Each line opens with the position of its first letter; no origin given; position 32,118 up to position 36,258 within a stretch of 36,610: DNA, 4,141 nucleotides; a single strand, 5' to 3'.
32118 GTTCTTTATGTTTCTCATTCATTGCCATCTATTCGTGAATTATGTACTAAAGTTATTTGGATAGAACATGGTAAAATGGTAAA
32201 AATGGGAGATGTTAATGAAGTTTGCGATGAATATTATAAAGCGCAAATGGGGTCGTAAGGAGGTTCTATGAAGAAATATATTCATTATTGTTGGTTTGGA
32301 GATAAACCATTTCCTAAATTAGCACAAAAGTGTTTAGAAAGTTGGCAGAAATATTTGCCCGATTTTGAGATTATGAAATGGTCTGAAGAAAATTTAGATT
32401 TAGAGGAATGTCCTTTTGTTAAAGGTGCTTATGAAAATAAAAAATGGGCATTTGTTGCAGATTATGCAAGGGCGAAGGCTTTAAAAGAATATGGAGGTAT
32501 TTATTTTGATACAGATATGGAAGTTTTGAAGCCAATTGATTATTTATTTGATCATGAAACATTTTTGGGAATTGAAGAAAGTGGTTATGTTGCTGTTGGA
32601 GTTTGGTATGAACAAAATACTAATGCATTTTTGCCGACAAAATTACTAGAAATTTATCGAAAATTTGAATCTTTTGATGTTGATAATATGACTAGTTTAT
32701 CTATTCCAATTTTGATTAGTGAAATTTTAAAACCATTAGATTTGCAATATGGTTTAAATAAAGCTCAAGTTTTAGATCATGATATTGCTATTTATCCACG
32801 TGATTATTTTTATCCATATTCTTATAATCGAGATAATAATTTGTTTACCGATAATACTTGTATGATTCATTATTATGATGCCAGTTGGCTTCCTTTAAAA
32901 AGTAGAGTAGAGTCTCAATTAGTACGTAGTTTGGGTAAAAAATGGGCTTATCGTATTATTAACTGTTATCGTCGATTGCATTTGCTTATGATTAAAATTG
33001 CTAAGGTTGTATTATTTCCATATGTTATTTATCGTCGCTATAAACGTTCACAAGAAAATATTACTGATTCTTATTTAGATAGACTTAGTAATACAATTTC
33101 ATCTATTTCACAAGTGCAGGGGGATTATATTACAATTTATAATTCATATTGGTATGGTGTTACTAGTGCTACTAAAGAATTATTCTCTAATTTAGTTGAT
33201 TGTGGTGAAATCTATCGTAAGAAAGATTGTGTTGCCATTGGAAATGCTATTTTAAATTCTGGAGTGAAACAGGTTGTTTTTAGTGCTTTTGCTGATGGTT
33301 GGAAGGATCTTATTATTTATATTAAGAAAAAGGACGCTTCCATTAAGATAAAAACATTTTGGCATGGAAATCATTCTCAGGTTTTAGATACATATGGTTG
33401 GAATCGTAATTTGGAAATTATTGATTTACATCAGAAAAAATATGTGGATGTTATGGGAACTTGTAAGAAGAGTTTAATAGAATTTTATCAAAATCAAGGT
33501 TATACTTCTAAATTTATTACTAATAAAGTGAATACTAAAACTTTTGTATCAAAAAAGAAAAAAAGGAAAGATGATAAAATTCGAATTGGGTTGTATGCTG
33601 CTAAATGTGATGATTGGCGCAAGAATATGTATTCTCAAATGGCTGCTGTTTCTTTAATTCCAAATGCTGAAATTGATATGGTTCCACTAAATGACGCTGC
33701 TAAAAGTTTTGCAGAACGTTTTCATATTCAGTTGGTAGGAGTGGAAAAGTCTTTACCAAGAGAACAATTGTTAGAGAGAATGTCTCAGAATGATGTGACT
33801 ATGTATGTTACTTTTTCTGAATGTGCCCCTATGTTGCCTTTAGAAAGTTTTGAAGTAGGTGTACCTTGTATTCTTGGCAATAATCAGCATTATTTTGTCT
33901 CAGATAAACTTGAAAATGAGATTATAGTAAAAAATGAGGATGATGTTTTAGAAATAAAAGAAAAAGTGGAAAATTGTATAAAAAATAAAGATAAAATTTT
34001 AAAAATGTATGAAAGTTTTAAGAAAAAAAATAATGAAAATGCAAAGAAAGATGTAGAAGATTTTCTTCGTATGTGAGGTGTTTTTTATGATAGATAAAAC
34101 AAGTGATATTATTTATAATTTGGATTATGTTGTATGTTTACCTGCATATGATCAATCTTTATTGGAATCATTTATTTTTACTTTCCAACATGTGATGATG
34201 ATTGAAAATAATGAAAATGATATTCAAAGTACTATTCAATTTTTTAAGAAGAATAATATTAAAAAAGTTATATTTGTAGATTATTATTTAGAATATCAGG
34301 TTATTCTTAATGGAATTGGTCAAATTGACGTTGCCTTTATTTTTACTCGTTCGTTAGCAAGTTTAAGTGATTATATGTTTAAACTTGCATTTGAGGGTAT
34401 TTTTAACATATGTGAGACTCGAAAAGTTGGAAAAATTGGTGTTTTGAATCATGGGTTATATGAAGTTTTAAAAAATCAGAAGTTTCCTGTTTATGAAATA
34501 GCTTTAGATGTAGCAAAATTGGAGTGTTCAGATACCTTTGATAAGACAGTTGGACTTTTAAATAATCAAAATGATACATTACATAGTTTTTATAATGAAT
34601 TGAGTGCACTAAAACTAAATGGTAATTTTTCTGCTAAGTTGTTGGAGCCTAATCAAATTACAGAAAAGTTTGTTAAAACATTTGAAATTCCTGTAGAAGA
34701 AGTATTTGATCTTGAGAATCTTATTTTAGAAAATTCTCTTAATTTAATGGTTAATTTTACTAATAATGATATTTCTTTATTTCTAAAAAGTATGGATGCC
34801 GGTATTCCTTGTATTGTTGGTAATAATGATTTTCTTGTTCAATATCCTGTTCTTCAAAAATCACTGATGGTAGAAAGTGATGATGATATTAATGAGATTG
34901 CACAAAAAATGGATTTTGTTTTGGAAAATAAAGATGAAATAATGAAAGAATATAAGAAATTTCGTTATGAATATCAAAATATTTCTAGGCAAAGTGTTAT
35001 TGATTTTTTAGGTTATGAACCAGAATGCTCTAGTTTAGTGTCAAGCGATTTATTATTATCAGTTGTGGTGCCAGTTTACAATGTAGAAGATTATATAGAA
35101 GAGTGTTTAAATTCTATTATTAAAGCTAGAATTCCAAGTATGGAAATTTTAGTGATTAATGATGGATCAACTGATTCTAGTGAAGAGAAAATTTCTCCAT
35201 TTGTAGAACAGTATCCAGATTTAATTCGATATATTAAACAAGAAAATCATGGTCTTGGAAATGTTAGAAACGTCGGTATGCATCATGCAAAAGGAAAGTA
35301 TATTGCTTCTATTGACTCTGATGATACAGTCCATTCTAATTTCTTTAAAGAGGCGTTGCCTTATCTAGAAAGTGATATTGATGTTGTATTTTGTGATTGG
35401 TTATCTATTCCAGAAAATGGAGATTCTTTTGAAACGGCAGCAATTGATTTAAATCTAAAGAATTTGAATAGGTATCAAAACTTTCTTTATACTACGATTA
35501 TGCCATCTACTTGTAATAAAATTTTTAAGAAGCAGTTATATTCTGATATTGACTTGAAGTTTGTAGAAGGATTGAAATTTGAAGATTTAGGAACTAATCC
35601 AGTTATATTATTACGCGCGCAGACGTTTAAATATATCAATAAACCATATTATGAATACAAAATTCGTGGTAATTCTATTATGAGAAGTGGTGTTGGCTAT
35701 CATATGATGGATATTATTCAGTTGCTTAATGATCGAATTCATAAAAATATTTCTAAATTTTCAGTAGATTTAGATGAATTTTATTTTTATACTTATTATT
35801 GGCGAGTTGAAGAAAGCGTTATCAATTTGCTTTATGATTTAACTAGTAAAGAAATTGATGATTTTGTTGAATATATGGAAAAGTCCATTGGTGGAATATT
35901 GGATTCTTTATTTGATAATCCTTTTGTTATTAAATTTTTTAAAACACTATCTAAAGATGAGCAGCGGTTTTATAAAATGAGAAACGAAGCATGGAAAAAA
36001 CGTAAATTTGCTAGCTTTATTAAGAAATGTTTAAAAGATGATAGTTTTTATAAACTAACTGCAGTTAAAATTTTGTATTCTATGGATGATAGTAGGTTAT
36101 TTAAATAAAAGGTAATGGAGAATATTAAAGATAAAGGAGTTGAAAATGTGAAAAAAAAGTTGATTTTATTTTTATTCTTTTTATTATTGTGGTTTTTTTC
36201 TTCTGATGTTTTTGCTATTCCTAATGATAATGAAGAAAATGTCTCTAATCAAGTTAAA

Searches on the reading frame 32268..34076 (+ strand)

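Call 9: search_protein_families(library=pfam, proteins=[window:32268-34076:+], max_evalue=0.001)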
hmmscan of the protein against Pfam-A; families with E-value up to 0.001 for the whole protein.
window:32268-34076:+ (602 aa): 3 families
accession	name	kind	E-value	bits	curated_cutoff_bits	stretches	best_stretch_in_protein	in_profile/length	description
PF04488.21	Gly_transf_sug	-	3.2e-15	57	23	1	16-99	1-92/93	Glycosyltransferase sugar-binding region containing DXD motif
PF05704.18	Caps_synth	-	5.2e-08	33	24.5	1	2-103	47-153/278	Capsular polysaccharide synthesis protein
PF00534.26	Glycos_transf_1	-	6.3e-05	23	26.4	1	494-587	79-168/172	Glycosyl transferases group 1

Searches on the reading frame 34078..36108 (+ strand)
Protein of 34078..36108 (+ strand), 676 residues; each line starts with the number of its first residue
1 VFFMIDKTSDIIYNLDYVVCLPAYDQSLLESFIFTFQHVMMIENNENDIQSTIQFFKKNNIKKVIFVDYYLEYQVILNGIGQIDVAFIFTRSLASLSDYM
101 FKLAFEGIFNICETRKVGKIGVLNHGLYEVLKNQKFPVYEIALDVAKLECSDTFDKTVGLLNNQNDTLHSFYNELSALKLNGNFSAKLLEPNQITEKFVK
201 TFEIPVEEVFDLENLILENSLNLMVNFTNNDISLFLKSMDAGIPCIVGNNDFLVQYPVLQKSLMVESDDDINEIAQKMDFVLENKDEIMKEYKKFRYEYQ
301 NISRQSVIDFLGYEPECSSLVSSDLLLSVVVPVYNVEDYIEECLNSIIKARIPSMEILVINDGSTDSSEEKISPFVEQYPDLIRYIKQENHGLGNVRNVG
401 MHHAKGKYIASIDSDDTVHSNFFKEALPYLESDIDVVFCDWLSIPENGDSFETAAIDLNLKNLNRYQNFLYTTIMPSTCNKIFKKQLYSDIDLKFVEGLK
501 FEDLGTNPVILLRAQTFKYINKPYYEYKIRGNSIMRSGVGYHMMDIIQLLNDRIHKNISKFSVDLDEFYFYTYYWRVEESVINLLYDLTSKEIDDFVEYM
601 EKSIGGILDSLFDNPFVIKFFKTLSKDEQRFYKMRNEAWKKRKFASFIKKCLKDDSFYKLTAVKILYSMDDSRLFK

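Call 9: search_protein_families(library=pfam, proteins=[window:34078-36108:+], max_evalue=0.001)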
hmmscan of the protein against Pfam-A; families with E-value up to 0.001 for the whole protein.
window:34078-36108:+ (676 aa): 3 families
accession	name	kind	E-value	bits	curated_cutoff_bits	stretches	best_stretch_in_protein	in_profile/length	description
PF00535.33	Glycos_transf_2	-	9.7e-33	113.9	23.3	1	328-490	1-166/168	Glycosyl transferase family 2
PF13641.12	Glyco_tranf_2_3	-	4.7e-14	53.4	27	1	327-437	3-119/230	Glycosyltransferase like family 2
PF10111.15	Glyco_tranf_2_2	-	3.5e-11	43.5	27.3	1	328-427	1-103/276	Glycosyltransferase like family 2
